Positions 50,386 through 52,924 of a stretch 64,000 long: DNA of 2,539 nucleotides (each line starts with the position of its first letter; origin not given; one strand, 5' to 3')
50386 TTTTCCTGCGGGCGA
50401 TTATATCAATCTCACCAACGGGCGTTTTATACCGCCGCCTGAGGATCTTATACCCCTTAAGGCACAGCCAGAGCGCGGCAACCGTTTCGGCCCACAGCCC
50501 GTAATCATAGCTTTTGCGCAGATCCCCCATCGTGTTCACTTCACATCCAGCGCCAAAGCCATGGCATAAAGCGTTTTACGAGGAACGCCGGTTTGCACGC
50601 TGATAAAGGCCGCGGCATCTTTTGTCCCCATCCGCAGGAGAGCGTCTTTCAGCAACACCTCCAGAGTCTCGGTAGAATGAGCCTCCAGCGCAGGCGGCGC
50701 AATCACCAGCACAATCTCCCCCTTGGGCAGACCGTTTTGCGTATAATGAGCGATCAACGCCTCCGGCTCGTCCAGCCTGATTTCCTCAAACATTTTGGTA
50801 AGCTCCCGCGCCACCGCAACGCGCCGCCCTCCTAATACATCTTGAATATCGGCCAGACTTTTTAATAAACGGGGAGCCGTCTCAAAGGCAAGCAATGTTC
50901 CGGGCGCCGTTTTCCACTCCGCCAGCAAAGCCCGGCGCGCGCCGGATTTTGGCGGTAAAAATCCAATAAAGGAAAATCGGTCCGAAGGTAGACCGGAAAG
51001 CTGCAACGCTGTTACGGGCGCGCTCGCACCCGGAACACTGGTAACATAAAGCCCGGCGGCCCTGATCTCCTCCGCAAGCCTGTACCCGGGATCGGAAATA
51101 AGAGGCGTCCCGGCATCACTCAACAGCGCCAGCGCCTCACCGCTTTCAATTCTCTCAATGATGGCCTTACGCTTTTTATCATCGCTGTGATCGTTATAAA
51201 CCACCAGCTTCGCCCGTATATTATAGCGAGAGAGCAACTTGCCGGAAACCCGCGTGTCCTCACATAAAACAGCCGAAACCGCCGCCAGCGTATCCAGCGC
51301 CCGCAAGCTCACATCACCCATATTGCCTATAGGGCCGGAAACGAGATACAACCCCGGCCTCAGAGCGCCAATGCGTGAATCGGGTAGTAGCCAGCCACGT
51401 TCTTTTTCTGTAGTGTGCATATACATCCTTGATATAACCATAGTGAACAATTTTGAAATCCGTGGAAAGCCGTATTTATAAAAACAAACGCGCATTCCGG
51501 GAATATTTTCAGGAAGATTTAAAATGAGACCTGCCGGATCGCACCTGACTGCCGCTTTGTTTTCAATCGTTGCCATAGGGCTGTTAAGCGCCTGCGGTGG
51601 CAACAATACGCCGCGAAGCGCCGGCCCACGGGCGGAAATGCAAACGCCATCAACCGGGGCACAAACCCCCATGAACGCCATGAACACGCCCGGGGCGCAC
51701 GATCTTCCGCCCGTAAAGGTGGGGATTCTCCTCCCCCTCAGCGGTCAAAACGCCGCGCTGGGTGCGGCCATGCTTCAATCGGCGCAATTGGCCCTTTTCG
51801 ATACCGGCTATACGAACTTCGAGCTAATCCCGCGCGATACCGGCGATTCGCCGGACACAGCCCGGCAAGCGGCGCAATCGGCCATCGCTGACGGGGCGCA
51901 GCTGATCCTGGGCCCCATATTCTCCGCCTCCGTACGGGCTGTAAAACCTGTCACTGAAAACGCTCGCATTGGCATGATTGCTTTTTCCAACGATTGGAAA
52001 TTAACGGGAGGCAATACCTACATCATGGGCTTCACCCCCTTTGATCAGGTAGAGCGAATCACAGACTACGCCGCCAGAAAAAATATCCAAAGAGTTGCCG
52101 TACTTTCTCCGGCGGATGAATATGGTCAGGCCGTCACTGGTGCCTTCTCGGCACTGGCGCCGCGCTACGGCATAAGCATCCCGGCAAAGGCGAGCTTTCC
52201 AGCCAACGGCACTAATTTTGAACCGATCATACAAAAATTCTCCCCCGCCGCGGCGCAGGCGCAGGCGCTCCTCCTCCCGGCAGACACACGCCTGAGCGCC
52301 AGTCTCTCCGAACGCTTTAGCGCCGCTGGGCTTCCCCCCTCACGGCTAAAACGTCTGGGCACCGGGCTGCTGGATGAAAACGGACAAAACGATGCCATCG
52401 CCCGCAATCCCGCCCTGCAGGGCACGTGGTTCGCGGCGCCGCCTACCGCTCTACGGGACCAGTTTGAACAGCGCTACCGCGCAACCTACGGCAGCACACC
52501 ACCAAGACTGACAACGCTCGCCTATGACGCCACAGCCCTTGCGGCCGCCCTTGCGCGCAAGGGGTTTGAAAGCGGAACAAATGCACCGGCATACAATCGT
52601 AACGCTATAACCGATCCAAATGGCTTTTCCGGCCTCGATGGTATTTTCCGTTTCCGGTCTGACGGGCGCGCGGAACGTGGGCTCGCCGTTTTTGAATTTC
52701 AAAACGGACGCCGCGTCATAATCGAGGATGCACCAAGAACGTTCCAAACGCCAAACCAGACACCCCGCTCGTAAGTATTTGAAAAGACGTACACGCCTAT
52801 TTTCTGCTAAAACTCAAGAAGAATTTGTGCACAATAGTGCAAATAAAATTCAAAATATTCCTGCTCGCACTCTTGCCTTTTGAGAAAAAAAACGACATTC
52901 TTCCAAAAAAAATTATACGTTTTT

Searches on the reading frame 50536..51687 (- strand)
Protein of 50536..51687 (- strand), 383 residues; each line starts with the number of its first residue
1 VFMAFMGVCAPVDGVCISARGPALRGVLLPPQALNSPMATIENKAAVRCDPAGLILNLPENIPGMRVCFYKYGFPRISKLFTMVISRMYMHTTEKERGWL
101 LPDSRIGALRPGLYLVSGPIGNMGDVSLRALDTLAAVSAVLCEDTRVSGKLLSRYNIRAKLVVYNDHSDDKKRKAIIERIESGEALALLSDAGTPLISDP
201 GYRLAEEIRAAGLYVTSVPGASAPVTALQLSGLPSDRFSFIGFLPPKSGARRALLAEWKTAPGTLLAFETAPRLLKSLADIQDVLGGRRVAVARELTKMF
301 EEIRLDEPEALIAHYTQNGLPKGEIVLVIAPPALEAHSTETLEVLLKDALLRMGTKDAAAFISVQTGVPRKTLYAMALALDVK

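Call 64: search_protein_families(library=pfam, proteins=[window:50536-51687:-], max_evalue=0.00001)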
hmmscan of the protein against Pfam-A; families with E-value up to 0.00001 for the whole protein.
window:50536-51687:- (383 aa): 2 families
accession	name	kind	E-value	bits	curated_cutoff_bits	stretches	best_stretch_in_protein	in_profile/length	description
PF00590.25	TP_methylase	-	4.2e-24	86.1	27.8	1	113-304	2-204/212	Tetrapyrrole (Corrin/Porphyrin) Methylases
PF23016.2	RsmI_C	-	9.1e-10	38.7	27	1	340-380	5-45/46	RsmI C-terminal HTH domain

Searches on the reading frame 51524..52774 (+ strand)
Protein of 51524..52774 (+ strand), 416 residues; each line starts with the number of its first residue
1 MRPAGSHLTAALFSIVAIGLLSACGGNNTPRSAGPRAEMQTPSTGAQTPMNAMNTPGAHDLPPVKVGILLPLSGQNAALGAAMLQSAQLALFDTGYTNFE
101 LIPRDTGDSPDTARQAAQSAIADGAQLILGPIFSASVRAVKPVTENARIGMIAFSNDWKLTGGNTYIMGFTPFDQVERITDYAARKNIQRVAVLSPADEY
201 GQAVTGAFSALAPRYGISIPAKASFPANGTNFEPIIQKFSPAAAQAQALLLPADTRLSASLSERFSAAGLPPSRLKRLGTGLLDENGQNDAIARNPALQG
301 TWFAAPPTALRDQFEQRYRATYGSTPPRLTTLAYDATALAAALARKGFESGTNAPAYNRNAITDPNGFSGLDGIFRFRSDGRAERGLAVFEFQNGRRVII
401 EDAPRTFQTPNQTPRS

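Call 64: search_protein_families(library=pfam, proteins=[window:51524-52774:+], max_evalue=0.00001)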
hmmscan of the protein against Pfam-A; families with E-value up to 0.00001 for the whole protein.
window:51524-52774:+ (416 aa): 3 families
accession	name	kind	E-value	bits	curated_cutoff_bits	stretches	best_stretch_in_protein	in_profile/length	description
PF13458.12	Peripla_BP_6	-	2.1e-43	149.8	31.7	1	63-395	1-342/343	Periplasmic binding protein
PF01094.35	ANF_receptor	-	3.6e-09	36.6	25.4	1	97-239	23-169/353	Receptor family ligand binding region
PF04348.19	LppC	-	7.5e-06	25.3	28.8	0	62-210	217-368/563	LppC putative lipoprotein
